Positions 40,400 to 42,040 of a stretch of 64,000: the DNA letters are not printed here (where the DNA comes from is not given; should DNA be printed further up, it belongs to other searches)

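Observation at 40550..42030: Second copy of the same operator in the promoter of a glutamate dehydrogenase carrying two cysteine-rich insertions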

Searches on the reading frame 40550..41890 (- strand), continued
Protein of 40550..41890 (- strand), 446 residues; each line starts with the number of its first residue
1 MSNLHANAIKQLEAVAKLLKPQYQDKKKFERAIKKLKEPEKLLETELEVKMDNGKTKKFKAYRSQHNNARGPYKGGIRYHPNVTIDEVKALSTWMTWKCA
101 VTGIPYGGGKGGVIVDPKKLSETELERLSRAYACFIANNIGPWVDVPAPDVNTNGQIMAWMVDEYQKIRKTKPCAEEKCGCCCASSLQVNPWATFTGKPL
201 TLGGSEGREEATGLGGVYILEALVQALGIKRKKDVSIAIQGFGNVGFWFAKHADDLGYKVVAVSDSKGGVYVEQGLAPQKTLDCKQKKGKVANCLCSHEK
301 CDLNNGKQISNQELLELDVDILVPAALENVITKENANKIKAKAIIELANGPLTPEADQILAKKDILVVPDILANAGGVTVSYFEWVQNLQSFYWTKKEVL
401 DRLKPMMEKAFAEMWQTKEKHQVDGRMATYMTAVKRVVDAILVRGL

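Call 11: find_homologous_proteins(query=window:40550-41890:-)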
Query window:40550-41890:- (446 aa): 8000 proteins with E <= 0.001 among 8000 candidates; the best 120 are listed.
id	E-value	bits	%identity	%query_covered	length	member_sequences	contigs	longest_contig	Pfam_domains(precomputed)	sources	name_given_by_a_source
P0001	0.0e+0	1020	100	100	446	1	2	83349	PF02812.24,PF00208.28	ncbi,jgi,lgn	ncbi:MAG: Glu/Leu/Phe/Val dehydrogenase [Candidatus Woesebacteria bacterium]|jgi:glutamate dehydroge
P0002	1.4e-225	767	74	100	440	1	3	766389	PF02812.24,PF00208.28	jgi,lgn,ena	-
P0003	1.6e-214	731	72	99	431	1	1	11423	PF02812.24,PF00208.28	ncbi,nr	ncbi:MAG: glutamate dehydrogenase [Candidatus Pacebacteria bacterium]|nr:glutamate dehydrogenase [Ca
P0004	4.0e-213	726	72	100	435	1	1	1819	PF02812.24,PF00208.28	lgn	-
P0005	7.0e-211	719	70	99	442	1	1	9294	PF02812.24,PF00208.28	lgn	-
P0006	9.9e-211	718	70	100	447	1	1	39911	PF02812.24,PF00208.28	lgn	-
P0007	1.4e-210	718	70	100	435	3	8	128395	PF02812.24,PF00208.28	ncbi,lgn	-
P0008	6.6e-209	712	70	100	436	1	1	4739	PF02812.24,PF00208.28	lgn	-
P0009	6.3e-208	709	70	100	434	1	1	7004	PF02812.24,PF00208.28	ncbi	-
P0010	1.7e-207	707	70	100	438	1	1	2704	PF02812.24,PF00208.28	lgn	-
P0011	2.6e-207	707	69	100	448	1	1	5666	PF02812.24,PF00208.28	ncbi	-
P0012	5.1e-207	706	69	100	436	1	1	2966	PF02812.24,PF00208.28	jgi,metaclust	metaclust:\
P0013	1.3e-206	705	68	100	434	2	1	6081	PF02812.24,PF00208.28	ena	-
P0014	2.0e-206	704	70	100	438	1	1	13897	PF02812.24,PF00208.28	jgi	-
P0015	3.5e-206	703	69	100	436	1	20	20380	PF02812.24,PF00208.28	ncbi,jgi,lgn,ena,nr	ncbi:MAG: Glu/Leu/Phe/Val dehydrogenase [Candidatus Pacebacteria bacterium]|jgi:glutamate dehydrogen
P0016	4.9e-206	703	69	100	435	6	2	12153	PF02812.24,PF00208.28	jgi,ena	-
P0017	1.4e-205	701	68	100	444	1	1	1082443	PF02812.24,PF00208.28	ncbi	-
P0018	1.5e-205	701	67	100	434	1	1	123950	PF02812.24,PF00208.28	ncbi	ncbi:MAG: Glu/Leu/Phe/Val family dehydrogenase [Patescibacteria group bacterium]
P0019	2.9e-205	700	69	100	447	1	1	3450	PF02812.24,PF00208.28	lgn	-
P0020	4.5e-205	699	70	99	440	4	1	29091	PF02812.24,PF00208.28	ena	-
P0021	5.0e-205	699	69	100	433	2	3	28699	PF02812.24,PF00208.28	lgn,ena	-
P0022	1.2e-204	698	68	100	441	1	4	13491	PF02812.24,PF00208.28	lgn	-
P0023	1.4e-204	698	68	100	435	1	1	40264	PF02812.24,PF00208.28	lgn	-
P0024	1.4e-204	698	69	100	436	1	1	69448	PF02812.24,PF00208.28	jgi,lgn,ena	-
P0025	1.5e-204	698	69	100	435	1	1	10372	PF02812.24,PF00208.28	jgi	jgi:glutamate dehydrogenase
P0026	1.7e-204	698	68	100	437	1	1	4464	PF02812.24,PF00208.28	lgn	-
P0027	2.6e-204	697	68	100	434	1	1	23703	PF02812.24,PF00208.28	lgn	-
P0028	3.7e-204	696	69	99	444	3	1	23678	PF02812.24,PF00208.28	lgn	-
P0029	4.6e-204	696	68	100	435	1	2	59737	PF02812.24,PF00208.28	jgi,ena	-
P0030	7.0e-204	696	69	100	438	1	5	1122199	PF02812.24,PF00208.28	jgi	jgi:glutamate dehydrogenase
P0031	7.6e-204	695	69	100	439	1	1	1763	PF02812.24,PF00208.28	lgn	-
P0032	1.6e-203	694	67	100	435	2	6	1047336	PF02812.24,PF00208.28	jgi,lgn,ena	jgi:glutamate dehydrogenase/leucine dehydrogenase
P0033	2.0e-203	694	67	100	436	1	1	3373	PF02812.24,PF00208.28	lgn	-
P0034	2.3e-203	694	68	99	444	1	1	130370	PF02812.24,PF00208.28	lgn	-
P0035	6.3e-203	692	68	100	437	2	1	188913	PF02812.24,PF00208.28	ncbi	-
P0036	6.8e-203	692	68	99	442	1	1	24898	PF02812.24,PF00208.28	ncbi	-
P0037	9.8e-203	692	67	100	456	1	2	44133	PF02812.24,PF00208.28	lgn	-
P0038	1.2e-202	691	66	100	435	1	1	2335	PF02812.24,PF00208.28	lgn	-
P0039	1.2e-202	691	68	100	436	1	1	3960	PF02812.24,PF00208.28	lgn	-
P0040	1.5e-202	691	69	100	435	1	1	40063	PF02812.24,PF00208.28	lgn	-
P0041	1.5e-202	691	70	100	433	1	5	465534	PF02812.24,PF00208.28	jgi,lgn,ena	jgi:glutamate dehydrogenase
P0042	1.7e-202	691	68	100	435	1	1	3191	PF02812.24,PF00208.28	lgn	-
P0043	1.9e-202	691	67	100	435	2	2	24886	PF02812.24,PF00208.28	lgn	-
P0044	4.1e-202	690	68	100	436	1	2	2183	PF02812.24,PF00208.28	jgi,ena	-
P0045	5.6e-202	689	67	100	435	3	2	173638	PF02812.24,PF00208.28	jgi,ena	jgi:glutamate dehydrogenase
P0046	9.3e-202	689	69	100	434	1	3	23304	PF02812.24,PF00208.28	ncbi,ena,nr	ncbi:Glu/Leu/Phe/Val dehydrogenase [Patescibacteria group bacterium]|nr:Glu/Leu/Phe/Val dehydrogenas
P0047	1.1e-201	688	70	100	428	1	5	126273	PF02812.24,PF00208.28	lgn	-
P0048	3.1e-201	687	68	100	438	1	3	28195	PF02812.24,PF00208.28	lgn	-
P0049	3.6e-201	687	67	99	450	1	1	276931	PF02812.24,PF00208.28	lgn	-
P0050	4.5e-201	686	67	100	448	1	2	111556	PF02812.24,PF00208.28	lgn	-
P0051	8.7e-201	685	69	100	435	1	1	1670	PF02812.24,PF00208.28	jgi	jgi:glutamate dehydrogenase/leucine dehydrogenase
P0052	1.1e-200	685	67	100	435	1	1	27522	PF02812.24,PF00208.28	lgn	-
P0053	1.3e-200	685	67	100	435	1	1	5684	PF02812.24,PF00208.28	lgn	-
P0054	1.2e-199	682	66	100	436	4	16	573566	PF02812.24,PF00208.28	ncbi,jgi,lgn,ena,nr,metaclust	ncbi:MAG: Glutamate dehydrogenase [Candidatus Pacebacteria bacterium GW2011_GWB1_47_8]|nr:MAG: Gluta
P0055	1.8e-199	681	67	100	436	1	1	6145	PF02812.24,PF00208.28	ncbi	-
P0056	4.7e-199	680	67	100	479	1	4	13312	PF02812.24,PF00208.28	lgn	-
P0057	7.0e-199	679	66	100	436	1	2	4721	PF02812.24,PF00208.28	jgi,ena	-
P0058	7.6e-199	679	66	100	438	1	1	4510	PF02812.24,PF00208.28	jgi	jgi:glutamate dehydrogenase/leucine dehydrogenase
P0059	8.0e-199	679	69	100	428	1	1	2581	PF02812.24,PF00208.28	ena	-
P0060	9.2e-199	679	66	100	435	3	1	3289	PF02812.24,PF00208.28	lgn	-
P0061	1.2e-198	678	68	100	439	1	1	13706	PF02812.24,PF00208.28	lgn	-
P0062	2.5e-198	677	67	100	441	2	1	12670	PF02812.24,PF00208.28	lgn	-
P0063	3.5e-198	677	67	100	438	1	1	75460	PF02812.24,PF00208.28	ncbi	-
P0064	4.6e-198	676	68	100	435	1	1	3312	PF02812.24,PF00208.28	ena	-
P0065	7.2e-198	676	66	100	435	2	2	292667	PF02812.24,PF00208.28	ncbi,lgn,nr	ncbi:Glu/Leu/Phe/Val dehydrogenase [Patescibacteria group bacterium]|nr:Glu/Leu/Phe/Val dehydrogenas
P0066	1.3e-197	675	67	100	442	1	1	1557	PF02812.24,PF00208.28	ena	-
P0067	2.2e-197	674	66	100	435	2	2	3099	PF02812.24,PF00208.28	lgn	-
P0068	4.4e-197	673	67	100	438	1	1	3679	PF02812.24,PF00208.28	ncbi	-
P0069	5.7e-197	673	66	100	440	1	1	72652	PF02812.24,PF00208.28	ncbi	-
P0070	5.7e-197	673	67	100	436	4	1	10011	PF02812.24,PF00208.28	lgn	-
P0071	6.8e-197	672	65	100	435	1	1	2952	PF02812.24,PF00208.28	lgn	-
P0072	9.1e-197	672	69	100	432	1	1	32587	PF02812.24,PF00208.28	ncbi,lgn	ncbi:MAG: Glu/Leu/Phe/Val dehydrogenase [Patescibacteria group bacterium]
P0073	9.7e-197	672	67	99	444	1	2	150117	PF02812.24,PF00208.28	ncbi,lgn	-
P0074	1.0e-196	672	64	100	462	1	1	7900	PF02812.24,PF00208.28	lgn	-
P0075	2.8e-196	670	64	100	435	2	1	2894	PF02812.24,PF00208.28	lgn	-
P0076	3.0e-196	670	69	100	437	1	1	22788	PF02812.24,PF00208.28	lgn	-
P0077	3.9e-196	670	66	100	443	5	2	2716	PF02812.24,PF00208.28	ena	-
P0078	4.3e-196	670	65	100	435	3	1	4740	PF02812.24,PF00208.28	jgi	-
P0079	6.9e-196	669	67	100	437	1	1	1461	PF02812.24,PF00208.28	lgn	-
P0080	7.2e-196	669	68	100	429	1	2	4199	PF02812.24,PF00208.28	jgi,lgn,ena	-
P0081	2.0e-195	668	66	100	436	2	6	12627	PF02812.24,PF00208.28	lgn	-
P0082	2.1e-195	668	66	100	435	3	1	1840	PF02812.24,PF00208.28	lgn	-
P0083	2.1e-195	668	66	100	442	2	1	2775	PF02812.24,PF00208.28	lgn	-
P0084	2.9e-195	667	65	100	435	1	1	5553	PF02812.24,PF00208.28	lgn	-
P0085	9.7e-195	665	65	100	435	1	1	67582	PF02812.24,PF00208.28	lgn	-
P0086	1.6e-194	665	66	100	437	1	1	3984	PF02812.24,PF00208.28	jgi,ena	-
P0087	2.0e-194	664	66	100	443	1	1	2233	PF02812.24,PF00208.28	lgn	-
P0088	4.6e-194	663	67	100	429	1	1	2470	PF02812.24,PF00208.28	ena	-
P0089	1.7e-193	661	67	100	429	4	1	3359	PF02812.24,PF00208.28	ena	-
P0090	4.3e-193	660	66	99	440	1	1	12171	PF02812.24,PF00208.28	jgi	jgi:glutamate dehydrogenase/leucine dehydrogenase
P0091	4.6e-193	660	65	100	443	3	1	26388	PF02812.24,PF00208.28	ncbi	-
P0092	1.3e-192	658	64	100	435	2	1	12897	PF02812.24,PF00208.28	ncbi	-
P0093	2.5e-192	657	65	99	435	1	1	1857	PF02812.24,PF00208.28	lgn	-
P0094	2.8e-192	657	66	99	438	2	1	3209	PF02812.24,PF00208.28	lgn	-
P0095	3.3e-192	657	68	100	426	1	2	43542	PF02812.24,PF00208.28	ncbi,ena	-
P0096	1.3e-191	655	67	100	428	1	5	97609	PF02812.24,PF00208.28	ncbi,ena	-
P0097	1.9e-191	655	67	100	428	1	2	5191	PF02812.24,PF00208.28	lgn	-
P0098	1.9e-191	655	66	100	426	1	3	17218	PF02812.24,PF00208.28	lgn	-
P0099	3.0e-191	654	65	99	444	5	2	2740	PF02812.24,PF00208.28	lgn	-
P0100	3.1e-191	654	65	100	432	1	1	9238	PF02812.24,PF00208.28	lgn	-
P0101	7.4e-191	653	64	100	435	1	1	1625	PF02812.24,PF00208.28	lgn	-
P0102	8.0e-191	652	65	100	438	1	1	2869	PF02812.24,PF00208.28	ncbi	-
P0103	9.3e-191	652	65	100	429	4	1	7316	PF02812.24,PF00208.28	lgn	-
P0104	1.1e-190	652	65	100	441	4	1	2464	PF02812.24,PF00208.28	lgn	-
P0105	1.6e-190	652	67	100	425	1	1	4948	PF02812.24,PF00208.28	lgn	-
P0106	1.6e-190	651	63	100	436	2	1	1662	PF02812.24,PF00208.28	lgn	-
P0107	2.1e-190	651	65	100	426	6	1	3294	PF02812.24,PF00208.28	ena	-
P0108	2.3e-190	651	63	100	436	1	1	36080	PF02812.24,PF00208.28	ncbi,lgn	-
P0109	2.6e-190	651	64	100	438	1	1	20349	PF02812.24,PF00208.28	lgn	-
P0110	3.3e-190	650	64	99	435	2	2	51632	PF02812.24,PF00208.28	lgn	-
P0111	3.3e-190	650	64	99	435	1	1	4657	PF02812.24,PF00208.28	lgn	-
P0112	4.9e-190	650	64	100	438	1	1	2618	PF02812.24,PF00208.28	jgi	jgi:glutamate dehydrogenase/leucine dehydrogenase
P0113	7.1e-190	649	63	100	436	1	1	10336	PF02812.24,PF00208.28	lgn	-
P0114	9.0e-190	649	65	100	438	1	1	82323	PF02812.24,PF00208.28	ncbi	-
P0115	1.2e-189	649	65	100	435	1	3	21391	PF02812.24,PF00208.28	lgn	-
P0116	1.2e-189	649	64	99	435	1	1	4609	PF02812.24,PF00208.28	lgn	-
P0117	1.8e-189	648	64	99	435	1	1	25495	PF02812.24,PF00208.28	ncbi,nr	ncbi:Glu/Leu/Phe/Val dehydrogenase [Candidatus Woesebacteria bacterium]|nr:Glu/Leu/Phe/Val dehydroge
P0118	3.1e-189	647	64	100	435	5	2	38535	PF02812.24,PF00208.28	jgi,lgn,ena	jgi:glutamate dehydrogenase/leucine dehydrogenase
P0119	3.9e-189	647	65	100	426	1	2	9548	PF02812.24,PF00208.28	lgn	-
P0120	4.2e-189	647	64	100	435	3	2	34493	PF02812.24,PF00208.28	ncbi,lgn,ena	ncbi:MAG: Glu/Leu/Phe/Val dehydrogenase [Patescibacteria group bacterium]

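Call 17: find_related_loci(query=A1, collection=genome_contigs, flank=4000)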
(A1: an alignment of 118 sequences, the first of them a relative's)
Query A1 (446 aa) in genome_contigs; peptide patterns used: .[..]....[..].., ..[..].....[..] (x = any residue, [..] = any of these).
600 stretches matched a pattern (row limit reached: there are more); 600 encode a relative of the query (tblastn E <= 1e-3); the best 80 are kept; 80 distinct loci.
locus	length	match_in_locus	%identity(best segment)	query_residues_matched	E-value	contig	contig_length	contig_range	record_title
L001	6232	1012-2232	51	3-435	2e-141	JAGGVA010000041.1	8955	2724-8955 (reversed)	MAG: bacterium isolate AUK088 PB_MBMC_042_c_000000000018, whole genome shotgun sequence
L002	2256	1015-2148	52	33-438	2e-144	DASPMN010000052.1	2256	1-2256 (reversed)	MAG TPA_asm: Candidatus Paceibacterota bacterium isolate SMAG_U12093 k141_160609, whole genome shotgun sequence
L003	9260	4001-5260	48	1-445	1e-133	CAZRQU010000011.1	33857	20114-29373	MAG TPA_asm: uncultured Gammaproteobacteria bacterium isolate SRP332253_co2_32 genome assembly, contig: NODE_1128_length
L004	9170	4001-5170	51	30-445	1e-133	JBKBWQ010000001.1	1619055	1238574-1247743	MAG: Candidatus Gracilibacteria bacterium isolate 21I_056.bin.38 NODE_1_length_1619055_cov_5.072172, whole genome shotgu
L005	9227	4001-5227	51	1-445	6e-133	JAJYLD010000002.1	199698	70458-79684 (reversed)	MAG: bacterium isolate DBS2-1.bin63 NODE_85_length_199698_cov_4.888977, whole genome shotgun sequence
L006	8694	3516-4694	52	30-440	3e-130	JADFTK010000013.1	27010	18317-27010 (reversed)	MAG: Patescibacteria group bacterium isolate B9T1L10 B9T1L10_NODE2233, whole genome shotgun sequence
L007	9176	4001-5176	49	34-445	6e-130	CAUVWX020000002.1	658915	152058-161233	MAG: bacterium isolate ede2edc3-c4dd-4cee-bed0-38f5ac94d37a genome assembly, contig: contig_2, whole genome shotgun sequ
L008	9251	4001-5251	47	3-445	1e-129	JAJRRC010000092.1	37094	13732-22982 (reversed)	MAG: Planctomycetota bacterium isolate Dive100_bin2.50 k141_880925, whole genome shotgun sequence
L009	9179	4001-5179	50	30-441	2e-129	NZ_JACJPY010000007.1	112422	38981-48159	Pseudanabaena cinerea FACHB-1277 contig7, whole genome shotgun sequence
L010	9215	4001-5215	47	8-446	5e-129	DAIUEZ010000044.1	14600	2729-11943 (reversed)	MAG TPA_asm: Nitrososphaera sp. isolate CTOTU29107 NODE_50_length_14600_cov_5.985493, whole genome shotgun sequence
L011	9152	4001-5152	52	33-437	2e-129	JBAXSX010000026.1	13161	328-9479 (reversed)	MAG: Candidatus Roizmanbacteria bacterium isolate ELA620 MAG620_26, whole genome shotgun sequence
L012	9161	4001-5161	50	30-445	2e-128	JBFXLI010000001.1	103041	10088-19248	MAG: Candidatus Woesearchaeota archaeon isolate CA_2019_TPIn_95 NODE_725_length_103041_cov_9.820044_TPIn, whole genome s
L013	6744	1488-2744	49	3-446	2e-128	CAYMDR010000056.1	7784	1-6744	MAG TPA_asm: uncultured Candidatus Peribacteria bacterium isolate SRP278252_co2_54 genome assembly, contig: NODE_19946_l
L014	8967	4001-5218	50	1-441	3e-128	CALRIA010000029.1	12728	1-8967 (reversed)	MAG: Candidatus Magasanikbacteria bacterium isolate MaH-04nov19-74 genome assembly, contig: MaH-04nov19-C12843, whole ge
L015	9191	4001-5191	49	30-445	9e-128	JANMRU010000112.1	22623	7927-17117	MAG: Pseudanabaena sp. SOY_30_concoct_251 SOY_30_k141_196991, whole genome shotgun sequence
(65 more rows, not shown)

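Call 19: find_encoding_contigs(protein=P0013, flank=6000, max_places=2)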
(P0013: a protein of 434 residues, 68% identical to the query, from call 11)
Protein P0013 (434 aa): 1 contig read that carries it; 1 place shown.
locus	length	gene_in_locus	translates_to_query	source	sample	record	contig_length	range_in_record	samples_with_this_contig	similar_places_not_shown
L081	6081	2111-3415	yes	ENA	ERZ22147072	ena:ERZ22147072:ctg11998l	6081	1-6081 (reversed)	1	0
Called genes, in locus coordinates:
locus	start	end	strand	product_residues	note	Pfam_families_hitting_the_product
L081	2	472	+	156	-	?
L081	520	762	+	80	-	PF02583:Trns_repr_metal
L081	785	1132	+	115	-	PF00085:Thioredoxin, PF00578:AhpC-TSA (faint), PF14595:Thioredoxin_9 (weak), PF13098:Thioredoxin_2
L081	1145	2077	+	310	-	PF01134:GIDA (faint), PF01266:DAO (faint), PF07992:Pyr_redox_2, PF13738:Pyr_redox_3, PF00070:Pyr_redox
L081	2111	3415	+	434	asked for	PF02812:ELFV_dehydrog_N, PF00208:ELFV_dehydrog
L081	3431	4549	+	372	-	PF03979:Sigma70_r1_1, PF00140:Sigma70_r1_2, PF04542:Sigma70_r2, PF04539:Sigma70_r3, PF04545:Sigma70_r4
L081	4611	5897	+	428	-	PF03952:Enolase_N, PF00113:Enolase_C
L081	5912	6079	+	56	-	?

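Call 20: find_encoding_contigs(protein=P0011, flank=6000, max_places=2)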
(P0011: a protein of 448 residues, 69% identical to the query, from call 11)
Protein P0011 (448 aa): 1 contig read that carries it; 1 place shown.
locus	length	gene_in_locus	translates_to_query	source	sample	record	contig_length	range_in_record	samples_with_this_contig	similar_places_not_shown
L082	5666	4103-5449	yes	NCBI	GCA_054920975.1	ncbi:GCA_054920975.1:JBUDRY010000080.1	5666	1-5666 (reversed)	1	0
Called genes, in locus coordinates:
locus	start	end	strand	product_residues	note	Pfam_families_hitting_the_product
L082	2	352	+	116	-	?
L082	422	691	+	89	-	PF02583:Trns_repr_metal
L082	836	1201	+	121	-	PF04756:OST3_OST6 (weak), PF08534:Redoxin (weak), PF13728:TraF (weak), PF14595:Thioredoxin_9, PF00578:AhpC-TSA (faint), PF00085:Thioredoxin, PF13899:Thioredoxin_7 (weak), PF13098:Thioredoxin_2 (weak), +1 more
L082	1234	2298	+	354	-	PF07992:Pyr_redox_2, PF13738:Pyr_redox_3, PF00070:Pyr_redox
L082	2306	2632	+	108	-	-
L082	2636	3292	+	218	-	PF03575:Peptidase_S51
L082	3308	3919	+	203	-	PF06821:Ser_hydrolase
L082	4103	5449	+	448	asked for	PF02812:ELFV_dehydrog_N, PF00208:ELFV_dehydrog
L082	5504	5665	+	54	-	?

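Call 21: find_encoding_contigs(protein=P0058, flank=6000, max_places=2)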
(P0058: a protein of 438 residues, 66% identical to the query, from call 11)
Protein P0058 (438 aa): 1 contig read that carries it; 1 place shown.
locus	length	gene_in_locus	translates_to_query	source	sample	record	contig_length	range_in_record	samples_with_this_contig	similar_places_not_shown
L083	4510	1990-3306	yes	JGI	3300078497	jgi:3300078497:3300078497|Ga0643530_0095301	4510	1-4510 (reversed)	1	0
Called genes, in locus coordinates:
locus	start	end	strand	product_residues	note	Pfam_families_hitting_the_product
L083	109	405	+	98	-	PF02583:Trns_repr_metal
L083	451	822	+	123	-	PF00578:AhpC-TSA (weak), PF08534:Redoxin, PF14595:Thioredoxin_9 (weak), PF13728:TraF (weak), PF00085:Thioredoxin, PF13899:Thioredoxin_7, PF13098:Thioredoxin_2, PF13905:Thioredoxin_8 (weak)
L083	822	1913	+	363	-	PF07992:Pyr_redox_2, PF13738:Pyr_redox_3, PF00070:Pyr_redox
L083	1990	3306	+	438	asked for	PF02812:ELFV_dehydrog_N, PF00208:ELFV_dehydrog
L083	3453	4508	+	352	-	?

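Call 22: find_encoding_contigs(protein=P0100, flank=8000, max_places=2)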
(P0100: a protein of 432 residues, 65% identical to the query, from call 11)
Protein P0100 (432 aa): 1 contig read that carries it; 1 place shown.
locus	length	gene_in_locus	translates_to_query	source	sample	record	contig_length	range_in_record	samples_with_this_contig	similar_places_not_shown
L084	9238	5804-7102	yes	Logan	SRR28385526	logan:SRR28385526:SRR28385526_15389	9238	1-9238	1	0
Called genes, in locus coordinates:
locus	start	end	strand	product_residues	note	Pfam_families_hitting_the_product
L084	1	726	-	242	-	?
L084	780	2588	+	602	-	PF01807:Zn_ribbon_DnaG, PF08275:DNAG_N, PF01751:Toprim, PF13155:Toprim_2, PF13362:Toprim_3 (weak), PF13662:Toprim_4, PF10410:DnaB_bind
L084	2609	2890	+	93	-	PF02583:Trns_repr_metal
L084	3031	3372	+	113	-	PF00578:AhpC-TSA (weak), PF00085:Thioredoxin, PF14595:Thioredoxin_9 (weak), PF13098:Thioredoxin_2 (weak), PF13899:Thioredoxin_7 (faint), PF13905:Thioredoxin_8 (faint)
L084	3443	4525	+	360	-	PF07992:Pyr_redox_2, PF13738:Pyr_redox_3, PF00070:Pyr_redox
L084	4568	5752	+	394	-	PF00390:malic, PF03949:Malic_M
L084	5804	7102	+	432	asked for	PF02812:ELFV_dehydrog_N, PF00208:ELFV_dehydrog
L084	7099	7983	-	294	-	PF00483:NTP_transferase, PF12804:NTP_transf_3 (weak)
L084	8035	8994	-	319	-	PF01040:UbiA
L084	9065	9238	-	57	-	?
